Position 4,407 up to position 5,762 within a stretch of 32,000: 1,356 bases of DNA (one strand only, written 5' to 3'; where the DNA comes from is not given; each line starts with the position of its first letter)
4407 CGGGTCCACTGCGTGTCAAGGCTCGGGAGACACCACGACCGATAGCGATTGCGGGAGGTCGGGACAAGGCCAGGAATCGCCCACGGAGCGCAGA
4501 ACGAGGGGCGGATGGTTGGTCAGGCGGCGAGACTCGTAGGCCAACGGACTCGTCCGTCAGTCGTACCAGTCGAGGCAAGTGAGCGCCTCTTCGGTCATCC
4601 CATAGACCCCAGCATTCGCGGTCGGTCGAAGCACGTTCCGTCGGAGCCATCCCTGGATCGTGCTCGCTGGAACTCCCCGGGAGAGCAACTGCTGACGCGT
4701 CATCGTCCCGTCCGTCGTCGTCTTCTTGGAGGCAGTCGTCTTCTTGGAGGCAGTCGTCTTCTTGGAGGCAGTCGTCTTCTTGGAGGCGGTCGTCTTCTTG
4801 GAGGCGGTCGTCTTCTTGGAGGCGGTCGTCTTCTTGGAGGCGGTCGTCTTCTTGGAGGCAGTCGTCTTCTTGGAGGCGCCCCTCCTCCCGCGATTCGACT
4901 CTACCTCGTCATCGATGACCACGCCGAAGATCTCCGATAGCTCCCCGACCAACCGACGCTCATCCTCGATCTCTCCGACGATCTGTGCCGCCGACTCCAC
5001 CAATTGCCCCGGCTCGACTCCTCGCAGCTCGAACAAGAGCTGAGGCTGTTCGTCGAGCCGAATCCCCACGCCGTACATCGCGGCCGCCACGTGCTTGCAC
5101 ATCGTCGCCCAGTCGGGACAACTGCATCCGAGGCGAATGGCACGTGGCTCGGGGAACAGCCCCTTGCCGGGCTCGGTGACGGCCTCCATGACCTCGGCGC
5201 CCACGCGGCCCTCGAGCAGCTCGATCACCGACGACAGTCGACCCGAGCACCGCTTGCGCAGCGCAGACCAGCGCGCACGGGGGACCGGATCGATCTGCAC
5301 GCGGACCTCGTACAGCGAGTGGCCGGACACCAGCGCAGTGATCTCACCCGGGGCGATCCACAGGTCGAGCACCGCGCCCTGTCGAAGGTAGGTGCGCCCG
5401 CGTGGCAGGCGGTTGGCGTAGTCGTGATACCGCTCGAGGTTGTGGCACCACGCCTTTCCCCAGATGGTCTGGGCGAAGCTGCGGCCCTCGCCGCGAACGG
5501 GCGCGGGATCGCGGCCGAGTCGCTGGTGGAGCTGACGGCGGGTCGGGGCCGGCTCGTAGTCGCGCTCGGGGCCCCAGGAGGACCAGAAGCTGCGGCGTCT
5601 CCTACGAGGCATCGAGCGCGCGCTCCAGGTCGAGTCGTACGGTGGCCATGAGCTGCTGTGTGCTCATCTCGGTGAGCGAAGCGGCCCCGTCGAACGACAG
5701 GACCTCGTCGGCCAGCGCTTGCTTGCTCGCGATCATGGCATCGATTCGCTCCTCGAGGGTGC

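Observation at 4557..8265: Translationally coupled SNF2 helicase + SWIM zinc-finger pair immediately outside the island junction: candidate uncharacterised two-gene DNA-targeting module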

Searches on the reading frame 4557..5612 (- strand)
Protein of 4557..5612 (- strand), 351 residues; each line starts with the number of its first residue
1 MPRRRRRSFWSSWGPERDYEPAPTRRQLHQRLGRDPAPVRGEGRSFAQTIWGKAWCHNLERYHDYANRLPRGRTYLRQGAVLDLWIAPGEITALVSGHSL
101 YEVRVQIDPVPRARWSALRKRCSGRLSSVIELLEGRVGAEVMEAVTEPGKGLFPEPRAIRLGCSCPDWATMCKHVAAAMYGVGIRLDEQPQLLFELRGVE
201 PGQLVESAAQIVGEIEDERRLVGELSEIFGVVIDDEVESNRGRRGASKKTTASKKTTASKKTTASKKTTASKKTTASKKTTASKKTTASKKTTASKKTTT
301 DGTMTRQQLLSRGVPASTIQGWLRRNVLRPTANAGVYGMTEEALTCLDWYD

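Call 6: search_protein_families(library=pfam, proteins=[window:4557-5612:-], max_evalue=0.1)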
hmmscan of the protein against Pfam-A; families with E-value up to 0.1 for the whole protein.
window:4557-5612:- (351 aa): 2 families
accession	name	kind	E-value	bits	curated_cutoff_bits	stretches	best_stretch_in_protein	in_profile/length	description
PF04434.22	SWIM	-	0.0035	17.3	19.6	1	163-180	15-35/38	SWIM zinc finger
PF10152.14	CCDC53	-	0.072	14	24.6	0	250-321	61-134/147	Subunit CCDC53 of WASH complex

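Call 7: search_protein_families(library=padloc, proteins=[window:4557-5612:-], max_evalue=0.1)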
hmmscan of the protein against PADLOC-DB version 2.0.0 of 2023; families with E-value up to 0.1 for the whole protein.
window:4557-5612:- (351 aa): 2 families
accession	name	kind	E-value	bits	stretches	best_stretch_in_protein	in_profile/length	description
PDLC05053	PDC-S62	-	0.00093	15.9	1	67-108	21-62/566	-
PDLC03082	Specificity_I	-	0.037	11.4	1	31-59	244-272/368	Type I specificity subunit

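Call 8: search_protein_families(library=ncbifam, proteins=[window:4557-5612:-], max_evalue=0.1)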
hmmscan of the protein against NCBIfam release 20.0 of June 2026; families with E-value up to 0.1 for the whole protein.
window:4557-5612:- (351 aa): 2 families
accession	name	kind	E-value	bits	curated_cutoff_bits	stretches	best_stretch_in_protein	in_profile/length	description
NF011492.0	PRK14900.1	equivalog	0.031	12.1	1783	1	207-298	927-1015/1044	valine--tRNA ligase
NF004966.0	PRK06319.1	equivalog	0.057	11.4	868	1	232-333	727-826/862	DNA topoisomerase I/SWI domain fusion protein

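Call 17: find_homologous_proteins(query=window:4557-5612:-, max_evalue=0.00001)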
Query window:4557-5612:- (351 aa): 5188 proteins with E <= 0.00001 among 8000 candidates; the best 120 are listed.
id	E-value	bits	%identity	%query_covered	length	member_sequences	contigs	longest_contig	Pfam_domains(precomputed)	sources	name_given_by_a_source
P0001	3.3e-134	466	59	98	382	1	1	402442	-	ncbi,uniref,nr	ncbi:SWIM zinc finger family protein [Paraliomyxa miuraensis]|uniref:SWIM zinc finger family protein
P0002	7.6e-119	415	54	91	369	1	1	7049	-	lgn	-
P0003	3.7e-118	413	58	97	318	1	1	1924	-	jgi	jgi:uncharacterized Zn finger protein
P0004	2.1e-117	410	57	98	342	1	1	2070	-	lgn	-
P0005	5.7e-116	406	56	100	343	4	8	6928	-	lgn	-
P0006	6.8e-116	405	57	97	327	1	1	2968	-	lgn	-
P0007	7.9e-116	405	56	100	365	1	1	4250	-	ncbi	-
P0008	6.9e-114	399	55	100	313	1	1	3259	-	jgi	-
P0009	8.3e-113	395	55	97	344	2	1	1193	PF04434.23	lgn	-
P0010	1.1e-109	385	57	94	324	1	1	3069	-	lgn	-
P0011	9.1e-105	369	53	87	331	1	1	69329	-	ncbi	ncbi:MAG: hypothetical protein AAGF11_22550 [Myxococcota bacterium]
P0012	1.4e-103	365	54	100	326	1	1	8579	-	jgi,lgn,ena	-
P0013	2.1e-97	345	52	87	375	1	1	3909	-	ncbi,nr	ncbi:MAG: hypothetical protein K0V04_01990, partial [Deltaproteobacteria bacterium]|nr:hypothetical 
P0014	2.1e-92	328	57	77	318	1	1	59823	-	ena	-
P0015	1.7e-90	322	61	66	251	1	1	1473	-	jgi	jgi:uncharacterized Zn finger protein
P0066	1.8e-76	276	42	95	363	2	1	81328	-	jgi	jgi:uncharacterized Zn finger protein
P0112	7.5e-75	271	51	68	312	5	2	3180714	-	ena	-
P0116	9.3e-75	270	53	58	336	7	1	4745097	-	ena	-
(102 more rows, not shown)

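Call 20: find_related_loci(query=A1, collection=genome_contigs, flank=10000)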
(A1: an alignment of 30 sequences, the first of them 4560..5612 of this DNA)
Query A1 (351 aa) in genome_contigs; peptide patterns used: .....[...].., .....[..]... (x = any residue, [..] = any of these).
600 stretches matched a pattern (row limit reached: there are more); 592 encode a relative of the query (tblastn E <= 1e-3); the best 80 are kept; 80 distinct loci.
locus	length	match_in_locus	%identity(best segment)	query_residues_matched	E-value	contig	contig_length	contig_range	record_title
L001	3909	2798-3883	50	10-321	8e-104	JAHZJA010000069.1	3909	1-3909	MAG: Deltaproteobacteria bacterium isolate P_S1_bin.18 k141_88897, whole genome shotgun sequence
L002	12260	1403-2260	49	33-321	6e-82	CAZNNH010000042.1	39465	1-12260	MAG TPA_asm: uncultured Acidobacteriota bacterium isolate binchicken_co129_729 genome assembly, contig: NODE_2539_length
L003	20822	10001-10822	49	30-294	6e-80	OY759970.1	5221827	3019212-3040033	MAG: Vicinamibacterales bacterium isolate d8048395-9ec3-4be5-9403-ce9d0d334964 genome assembly, chromosome: 1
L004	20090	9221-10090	45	3-280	2e-77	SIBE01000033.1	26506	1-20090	MAG: Pedosphaera sp. isolate Baikal-deep-G225 BACOMB-C8436, whole genome shotgun sequence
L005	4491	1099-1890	50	30-279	6e-77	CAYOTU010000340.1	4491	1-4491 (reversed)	MAG TPA_asm: uncultured Myxococcales bacterium isolate binchicken_co181_635 genome assembly, contig: NODE_45066_length_4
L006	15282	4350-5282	44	46-350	1e-76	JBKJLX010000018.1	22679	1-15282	MAG: Polyangiaceae bacterium isolate ant_bin.300 k117_2008193, whole genome shotgun sequence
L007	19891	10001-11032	39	4-342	3e-76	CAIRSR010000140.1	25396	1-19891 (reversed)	MAG: uncultured Thiotrichales bacterium isolate KR_bin-4016 genome assembly, contig: bin-4016:140/221, whole genome shot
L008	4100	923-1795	46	11-297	2e-76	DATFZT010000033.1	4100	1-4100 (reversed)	MAG TPA_asm: Terriglobales bacterium isolate SMAG_U9576 k141_212710, whole genome shotgun sequence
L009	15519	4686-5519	45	30-306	1e-75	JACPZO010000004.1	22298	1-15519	MAG: Nitrospirae bacterium isolate NC_groundwater_891_Pr1_S2p5_65_34 Montesol18_S2p5_coassembly_scaffold_164437, whole g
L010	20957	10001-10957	43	9-309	1e-75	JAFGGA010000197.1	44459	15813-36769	MAG: Deltaproteobacteria bacterium isolate Zod_Metabat.1361 k87_12501509, whole genome shotgun sequence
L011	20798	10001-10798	47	33-291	1e-74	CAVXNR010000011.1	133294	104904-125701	MAG: Vicinamibacteria bacterium isolate MFD02840.bin.2.172 genome assembly, contig: contig_29572, whole genome shotgun s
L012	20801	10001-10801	50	10-272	2e-74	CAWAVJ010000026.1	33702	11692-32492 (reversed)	MAG: uncultured Alphaproteobacteria bacterium isolate MFD09567.bin.2.15 genome assembly, contig: contig_35216, whole gen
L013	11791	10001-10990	41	6-337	2e-74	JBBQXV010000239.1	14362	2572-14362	MAG: Polyangiales bacterium isolate Co_metawrap_2134 Cmw_2134_k141_29602069_length_14362_cov_8.0000, whole genome shotgu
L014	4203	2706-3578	46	7-286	2e-74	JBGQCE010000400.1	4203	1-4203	MAG: Bradyrhizobium sp. isolate OBJ2_061818_110_48 k141_754095_length_4203_cov_11.8863, whole genome shotgun sequence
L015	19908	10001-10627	58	33-235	2e-74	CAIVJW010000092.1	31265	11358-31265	MAG: uncultured delta proteobacterium isolate KTt_bin-2109 genome assembly, contig: bin-2109:092/455, whole genome shotg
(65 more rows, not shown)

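Call 24: find_encoding_contigs(protein=window:4557-5612:-, flank=10000, max_places=5)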
Protein window:4557-5612:- (351 aa): no gene with exactly this product is on record in the collection.

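Call 25: find_encoding_contigs(protein=P0001, flank=10000, max_places=5)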
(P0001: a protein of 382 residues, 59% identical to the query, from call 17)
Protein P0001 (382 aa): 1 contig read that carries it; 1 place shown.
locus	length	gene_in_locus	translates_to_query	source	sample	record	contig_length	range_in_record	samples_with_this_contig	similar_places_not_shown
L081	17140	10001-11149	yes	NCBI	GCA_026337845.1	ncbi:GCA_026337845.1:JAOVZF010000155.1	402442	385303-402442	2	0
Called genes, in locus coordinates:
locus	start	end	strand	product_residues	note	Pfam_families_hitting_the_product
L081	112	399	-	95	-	PF05016:ParE_toxin (weak)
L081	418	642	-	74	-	-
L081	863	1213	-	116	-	-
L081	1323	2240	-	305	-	-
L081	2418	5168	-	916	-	PF00069:Pkinase, PF07714:PK_Tyr_Ser-Thr, PF13374:TPR_10, PF13424:TPR_12, PF24885:TPR_NPHP3, PF13374:TPR_10, PF13424:TPR_12, PF13374:TPR_10, +13 more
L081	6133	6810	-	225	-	PF02810:SEC-C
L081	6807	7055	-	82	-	-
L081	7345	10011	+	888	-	PF12419:DUF3670, PF00176:SNF2-rel_dom, PF00271:Helicase_C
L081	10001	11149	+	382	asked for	-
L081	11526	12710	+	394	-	PF03050:DDE_Tnp_IS66 (weak), PF13817:DDE_Tnp_IS66_C (weak)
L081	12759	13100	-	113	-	-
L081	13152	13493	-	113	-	-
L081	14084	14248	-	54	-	-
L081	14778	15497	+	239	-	PF04754:Transposase_31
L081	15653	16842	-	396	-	PF01527:HTH_Tnp_1, PF13276:HTH_21, PF00665:rve, PF13683:rve_3, PF13333:rve_2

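Call 31: search_solved_structures(query=A1, max_evalue=1, show_alignments=2)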
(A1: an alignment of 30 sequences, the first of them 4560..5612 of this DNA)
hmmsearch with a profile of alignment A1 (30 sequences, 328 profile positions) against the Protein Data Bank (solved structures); distinct sequences matched with E-value up to 1: 0.

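Call 44: find_encoding_contigs(protein=P0011, flank=10000, max_places=3)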
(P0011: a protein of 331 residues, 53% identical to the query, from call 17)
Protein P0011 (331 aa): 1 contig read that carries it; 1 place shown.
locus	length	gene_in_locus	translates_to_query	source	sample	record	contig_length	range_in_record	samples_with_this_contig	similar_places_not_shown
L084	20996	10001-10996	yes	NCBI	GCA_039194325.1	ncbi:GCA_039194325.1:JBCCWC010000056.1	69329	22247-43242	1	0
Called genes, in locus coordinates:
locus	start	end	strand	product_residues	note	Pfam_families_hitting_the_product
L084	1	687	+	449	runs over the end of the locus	PF00202:Aminotran_3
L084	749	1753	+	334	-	PF00534:Glycos_transf_1 (weak)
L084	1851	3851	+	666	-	-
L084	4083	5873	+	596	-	-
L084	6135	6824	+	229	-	-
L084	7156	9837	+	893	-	PF12419:DUF3670, PF00176:SNF2-rel_dom, PF00270:DEAD (faint), PF00271:Helicase_C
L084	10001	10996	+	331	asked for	-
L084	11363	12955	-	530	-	PF14344:DUF4397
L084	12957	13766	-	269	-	-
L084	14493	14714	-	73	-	-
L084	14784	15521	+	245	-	PF00589:Phage_integrase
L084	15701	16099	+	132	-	PF01042:Ribonuc_L-PSP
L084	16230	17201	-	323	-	-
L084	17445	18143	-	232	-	-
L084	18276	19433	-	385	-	-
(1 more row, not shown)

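Call 45: find_encoding_contigs(protein=P0014, flank=10000, max_places=3)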
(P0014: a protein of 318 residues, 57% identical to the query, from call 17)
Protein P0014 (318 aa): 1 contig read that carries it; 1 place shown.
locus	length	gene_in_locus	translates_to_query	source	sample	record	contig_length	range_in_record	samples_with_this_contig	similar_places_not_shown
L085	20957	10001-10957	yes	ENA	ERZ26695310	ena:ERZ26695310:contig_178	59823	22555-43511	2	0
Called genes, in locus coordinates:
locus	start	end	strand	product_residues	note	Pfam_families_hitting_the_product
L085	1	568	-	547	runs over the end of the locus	PF24814:WD40_Prp19, PF25174:Beta-prop_THOC3, PF25175:Beta-prop_WDR5, PF25173:Beta-prop_WDR3_1st, PF25172:Beta-prop_WDR3_2nd, PF23381:Beta-prop_IFT122_1st, PF24817:WD40_WDHD1_1st, PF25174:Beta-prop_THOC3, +49 more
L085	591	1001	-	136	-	-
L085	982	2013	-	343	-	PF20703:nSTAND1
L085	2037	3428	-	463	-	PF13289:SIR2_2, PF20703:nSTAND1, PF13191:AAA_16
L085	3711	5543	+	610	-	-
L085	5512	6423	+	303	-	PF16697:Yop-YscD_cpl, PF00498:FHA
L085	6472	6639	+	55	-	-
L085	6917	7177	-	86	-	-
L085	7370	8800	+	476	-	PF12419:DUF3670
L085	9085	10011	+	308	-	PF00176:SNF2-rel_dom, PF00271:Helicase_C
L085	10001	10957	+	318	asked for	-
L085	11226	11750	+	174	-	-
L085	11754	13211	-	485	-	PF00069:Pkinase, PF01636:APH (faint), PF07714:PK_Tyr_Ser-Thr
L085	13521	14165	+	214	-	-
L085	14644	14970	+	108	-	PF00069:Pkinase, PF07714:PK_Tyr_Ser-Thr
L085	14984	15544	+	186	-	PF00069:Pkinase, PF07714:PK_Tyr_Ser-Thr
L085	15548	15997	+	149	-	PF24250:HVO_2718 (faint), PF13560:HTH_31, PF01381:HTH_3, PF12844:HTH_19, PF13413:HTH_25 (faint), PF13443:HTH_26 (weak), PF13560:HTH_31, PF01381:HTH_3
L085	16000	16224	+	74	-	PF13560:HTH_31, PF01381:HTH_3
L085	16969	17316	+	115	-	-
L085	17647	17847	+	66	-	PF12728:HTH_17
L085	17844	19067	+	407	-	PF14659:Phage_int_SAM_3 (weak), PF00589:Phage_integrase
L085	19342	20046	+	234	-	PF06750:A24_N_bact (weak), PF01478:Peptidase_A24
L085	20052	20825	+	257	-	-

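Call 54: find_encoding_contigs(protein=P0116, flank=8000, max_places=3)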
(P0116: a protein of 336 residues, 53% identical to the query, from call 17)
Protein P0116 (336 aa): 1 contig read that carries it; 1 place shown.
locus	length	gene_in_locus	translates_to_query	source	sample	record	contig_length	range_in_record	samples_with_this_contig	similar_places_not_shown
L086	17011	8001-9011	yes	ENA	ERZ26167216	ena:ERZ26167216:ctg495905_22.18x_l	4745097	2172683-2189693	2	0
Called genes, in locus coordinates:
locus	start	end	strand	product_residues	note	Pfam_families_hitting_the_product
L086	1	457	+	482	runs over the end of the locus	-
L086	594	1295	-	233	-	PF13610:DDE_Tnp_IS240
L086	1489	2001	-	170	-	-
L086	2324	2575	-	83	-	PF13683:rve_3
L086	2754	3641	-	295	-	PF01551:Peptidase_M23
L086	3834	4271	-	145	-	PF13518:HTH_28 (faint), PF13551:HTH_29 (faint), PF13565:HTH_32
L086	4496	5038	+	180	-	-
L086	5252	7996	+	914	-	PF12419:DUF3670, PF00176:SNF2-rel_dom, PF00271:Helicase_C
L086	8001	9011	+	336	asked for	-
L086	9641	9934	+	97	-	PF13737:DDE_Tnp_1_5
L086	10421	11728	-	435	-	PF00872:Transposase_mut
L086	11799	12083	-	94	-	-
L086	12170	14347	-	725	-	PF13620:CarboxypepD_reg (faint)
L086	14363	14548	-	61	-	-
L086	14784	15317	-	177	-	PF12811:BaxI_1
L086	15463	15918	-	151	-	PF04519:Bactofilin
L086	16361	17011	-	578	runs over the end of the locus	PF02690:Na_Pi_cotrans, PF01895:PhoU (faint)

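Call 55: find_encoding_contigs(protein=P0112, flank=8000, max_places=3)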
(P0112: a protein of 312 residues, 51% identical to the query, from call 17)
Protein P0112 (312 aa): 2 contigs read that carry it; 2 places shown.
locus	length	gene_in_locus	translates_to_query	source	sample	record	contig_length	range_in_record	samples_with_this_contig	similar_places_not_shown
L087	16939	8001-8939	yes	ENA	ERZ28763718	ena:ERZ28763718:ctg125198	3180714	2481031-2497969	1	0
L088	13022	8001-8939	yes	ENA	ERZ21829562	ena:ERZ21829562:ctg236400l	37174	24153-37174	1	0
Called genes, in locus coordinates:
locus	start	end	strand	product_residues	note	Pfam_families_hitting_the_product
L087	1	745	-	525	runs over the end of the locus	PF12796:Ank_2, PF00023:Ank (weak), PF12796:Ank_2, PF13606:Ank_3 (weak), PF13637:Ank_4, PF13637:Ank_4, PF12796:Ank_2, PF12796:Ank_2, +8 more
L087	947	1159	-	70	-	PF15919:HicB_lk_antitox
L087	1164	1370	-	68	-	PF07927:HicA_toxin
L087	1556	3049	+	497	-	PF00939:Na_sulph_symp, PF03600:CitMHS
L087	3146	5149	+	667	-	PF01011:PQQ, PF13360:PQQ_2 (weak)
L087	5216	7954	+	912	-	PF12419:DUF3670, PF00176:SNF2-rel_dom, PF00271:Helicase_C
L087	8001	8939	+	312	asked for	-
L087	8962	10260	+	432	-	PF00069:Pkinase, PF07714:PK_Tyr_Ser-Thr, PF03109:ABC1 (weak)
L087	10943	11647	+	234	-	PF07676:PD40 (faint), PF26549:Tricorn_N (weak)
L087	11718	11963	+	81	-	PF01402:RHH_1 (faint)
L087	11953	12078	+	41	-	-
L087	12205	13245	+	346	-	-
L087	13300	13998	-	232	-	-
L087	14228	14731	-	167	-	-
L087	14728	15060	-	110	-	PF03551:PadR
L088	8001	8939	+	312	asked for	-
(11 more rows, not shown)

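Call 56: find_encoding_contigs(protein=P0066, flank=8000, max_places=3)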
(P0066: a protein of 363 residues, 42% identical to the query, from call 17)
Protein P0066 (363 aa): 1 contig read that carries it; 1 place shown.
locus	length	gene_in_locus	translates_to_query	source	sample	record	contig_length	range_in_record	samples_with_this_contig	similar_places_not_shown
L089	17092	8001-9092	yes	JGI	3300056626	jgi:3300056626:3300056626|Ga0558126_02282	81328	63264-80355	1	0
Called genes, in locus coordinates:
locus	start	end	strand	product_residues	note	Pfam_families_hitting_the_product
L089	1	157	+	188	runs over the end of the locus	-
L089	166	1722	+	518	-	PF13620:CarboxypepD_reg (faint)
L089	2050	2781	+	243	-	-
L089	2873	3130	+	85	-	-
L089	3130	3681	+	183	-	PF09407:AbiEi_1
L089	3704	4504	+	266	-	PF08843:AbiEii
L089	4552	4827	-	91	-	-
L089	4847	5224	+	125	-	-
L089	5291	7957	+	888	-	PF12419:DUF3670, PF00176:SNF2-rel_dom, PF00270:DEAD (weak), PF00271:Helicase_C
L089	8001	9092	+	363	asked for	-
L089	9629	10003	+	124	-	-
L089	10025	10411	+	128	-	-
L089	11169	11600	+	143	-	-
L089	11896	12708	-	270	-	PF13276:HTH_21, PF00665:rve, PF13683:rve_3, PF13333:rve_2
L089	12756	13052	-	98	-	PF01527:HTH_Tnp_1, PF13518:HTH_28 (weak)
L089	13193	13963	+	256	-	-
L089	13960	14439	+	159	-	-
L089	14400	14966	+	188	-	PF00069:Pkinase, PF07714:PK_Tyr_Ser-Thr, PF03109:ABC1, PF01636:APH (weak)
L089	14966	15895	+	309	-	-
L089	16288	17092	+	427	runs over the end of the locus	PF03781:FGE-sulfatase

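Call 57: predict_structure(alignment_id=A1)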
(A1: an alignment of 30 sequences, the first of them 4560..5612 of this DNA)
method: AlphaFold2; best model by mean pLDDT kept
length: 351 residues; sequences in the alignment: 30
mean_pLDDT: 77.9   pTM: 0.56
mean pLDDT of the five models: 77.9, 75.7, 73.7, 71.3, 70.5
residues with pLDDT >= 90: 192; 70-90: 35; 50-70: 46; < 50: 78
segments of 3 or more residues with pLDDT < 50: 7-18, 213-221, 234-242, 244-248, 251-257, 261-269, 271-276, 282-298
pLDDT, mean of each block of 10 residues (from residue 1): 49 49 87 93 88 93 69 89 97 94 97 95 90 90 93 94 92 94 96 96 78 46 56 47 48 47 48 47 46 42 93 96 96 95 93 86
secondary structure, 60 per line:
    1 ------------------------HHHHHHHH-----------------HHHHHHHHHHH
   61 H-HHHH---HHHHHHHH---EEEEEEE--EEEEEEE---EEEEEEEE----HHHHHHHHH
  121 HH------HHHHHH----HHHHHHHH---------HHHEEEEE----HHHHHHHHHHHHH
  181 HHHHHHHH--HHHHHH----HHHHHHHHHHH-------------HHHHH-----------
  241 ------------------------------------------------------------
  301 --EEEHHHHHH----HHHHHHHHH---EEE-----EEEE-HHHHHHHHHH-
elements in order: H25-32 H50-61 H63-66 H70-77 E81-87 E90-96 E100-107 H112-122 H129-134 H139-146 E159-163 H168-188 H191-196 H201-211 H225-229 E303-305 H306-311 H316-324 E328-330 E336-339 H341-350
